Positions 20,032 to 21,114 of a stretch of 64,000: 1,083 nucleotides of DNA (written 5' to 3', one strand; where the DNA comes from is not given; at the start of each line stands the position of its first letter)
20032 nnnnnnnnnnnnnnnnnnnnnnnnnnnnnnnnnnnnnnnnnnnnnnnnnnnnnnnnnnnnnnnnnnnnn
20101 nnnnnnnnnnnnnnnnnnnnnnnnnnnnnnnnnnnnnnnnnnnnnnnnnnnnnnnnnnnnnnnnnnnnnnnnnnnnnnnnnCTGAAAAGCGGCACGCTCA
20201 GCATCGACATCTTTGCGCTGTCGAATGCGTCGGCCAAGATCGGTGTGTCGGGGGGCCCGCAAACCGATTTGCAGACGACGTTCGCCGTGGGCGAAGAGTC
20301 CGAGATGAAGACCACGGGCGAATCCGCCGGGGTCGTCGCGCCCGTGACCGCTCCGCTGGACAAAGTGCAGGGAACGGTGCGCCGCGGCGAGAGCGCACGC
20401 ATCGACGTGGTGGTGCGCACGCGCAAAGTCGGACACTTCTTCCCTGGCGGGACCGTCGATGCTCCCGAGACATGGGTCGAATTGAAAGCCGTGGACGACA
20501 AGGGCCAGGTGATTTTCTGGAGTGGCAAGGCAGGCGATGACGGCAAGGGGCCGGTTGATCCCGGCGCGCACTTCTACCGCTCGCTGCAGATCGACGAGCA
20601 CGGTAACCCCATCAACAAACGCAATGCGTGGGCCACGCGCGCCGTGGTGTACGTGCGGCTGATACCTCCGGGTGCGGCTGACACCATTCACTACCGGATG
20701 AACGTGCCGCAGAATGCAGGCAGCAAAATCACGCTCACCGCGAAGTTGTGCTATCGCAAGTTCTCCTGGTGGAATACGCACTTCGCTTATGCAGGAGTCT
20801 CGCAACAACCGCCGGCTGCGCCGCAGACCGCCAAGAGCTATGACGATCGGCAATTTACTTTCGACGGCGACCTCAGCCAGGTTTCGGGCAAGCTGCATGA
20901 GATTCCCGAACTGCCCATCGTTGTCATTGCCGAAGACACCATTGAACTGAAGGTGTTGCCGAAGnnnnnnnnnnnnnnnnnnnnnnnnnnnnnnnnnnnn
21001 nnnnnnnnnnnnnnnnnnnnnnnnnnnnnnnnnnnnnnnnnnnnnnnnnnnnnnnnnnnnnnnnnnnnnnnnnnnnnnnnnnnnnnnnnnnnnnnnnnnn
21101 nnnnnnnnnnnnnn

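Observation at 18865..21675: Unusual domain fusion: 5-TM anchor, five c-type haem sites, a large non-haem domain and TPRs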

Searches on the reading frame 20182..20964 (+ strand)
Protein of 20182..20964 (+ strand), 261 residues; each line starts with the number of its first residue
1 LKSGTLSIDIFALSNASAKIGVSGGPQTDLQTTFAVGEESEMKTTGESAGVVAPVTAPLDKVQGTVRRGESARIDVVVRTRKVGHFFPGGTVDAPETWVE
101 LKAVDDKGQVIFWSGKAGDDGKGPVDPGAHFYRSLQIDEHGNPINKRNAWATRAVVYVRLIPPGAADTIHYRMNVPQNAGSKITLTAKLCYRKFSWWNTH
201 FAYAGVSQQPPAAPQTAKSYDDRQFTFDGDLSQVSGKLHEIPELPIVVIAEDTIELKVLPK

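Call 82: search_solved_structures(query=window:20182-20964:+, max_evalue=10, show_alignments=4)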
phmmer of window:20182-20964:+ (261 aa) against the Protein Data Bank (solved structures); distinct sequences matched with E-value up to 10: 5.
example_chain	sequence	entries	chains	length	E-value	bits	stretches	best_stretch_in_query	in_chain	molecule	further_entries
9dn1_H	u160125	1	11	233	0.57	12.9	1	197-236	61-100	Caveolin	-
1i6v_C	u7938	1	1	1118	0.66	12.7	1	72-135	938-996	DNA-DIRECTED RNA POLYMERASE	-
1l9u_C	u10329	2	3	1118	0.66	12.7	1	72-135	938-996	RNA POLYMERASE, BETA SUBUNIT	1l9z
1ynj_C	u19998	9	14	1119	0.66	12.7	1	72-135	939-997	DNA-directed RNA polymerase beta chain | DNA-directed RNA polymerase subunit beta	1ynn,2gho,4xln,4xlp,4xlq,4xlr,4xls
1hqm_C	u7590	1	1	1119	0.66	12.7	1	72-135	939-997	DNA-directed RNA polymerase subunit beta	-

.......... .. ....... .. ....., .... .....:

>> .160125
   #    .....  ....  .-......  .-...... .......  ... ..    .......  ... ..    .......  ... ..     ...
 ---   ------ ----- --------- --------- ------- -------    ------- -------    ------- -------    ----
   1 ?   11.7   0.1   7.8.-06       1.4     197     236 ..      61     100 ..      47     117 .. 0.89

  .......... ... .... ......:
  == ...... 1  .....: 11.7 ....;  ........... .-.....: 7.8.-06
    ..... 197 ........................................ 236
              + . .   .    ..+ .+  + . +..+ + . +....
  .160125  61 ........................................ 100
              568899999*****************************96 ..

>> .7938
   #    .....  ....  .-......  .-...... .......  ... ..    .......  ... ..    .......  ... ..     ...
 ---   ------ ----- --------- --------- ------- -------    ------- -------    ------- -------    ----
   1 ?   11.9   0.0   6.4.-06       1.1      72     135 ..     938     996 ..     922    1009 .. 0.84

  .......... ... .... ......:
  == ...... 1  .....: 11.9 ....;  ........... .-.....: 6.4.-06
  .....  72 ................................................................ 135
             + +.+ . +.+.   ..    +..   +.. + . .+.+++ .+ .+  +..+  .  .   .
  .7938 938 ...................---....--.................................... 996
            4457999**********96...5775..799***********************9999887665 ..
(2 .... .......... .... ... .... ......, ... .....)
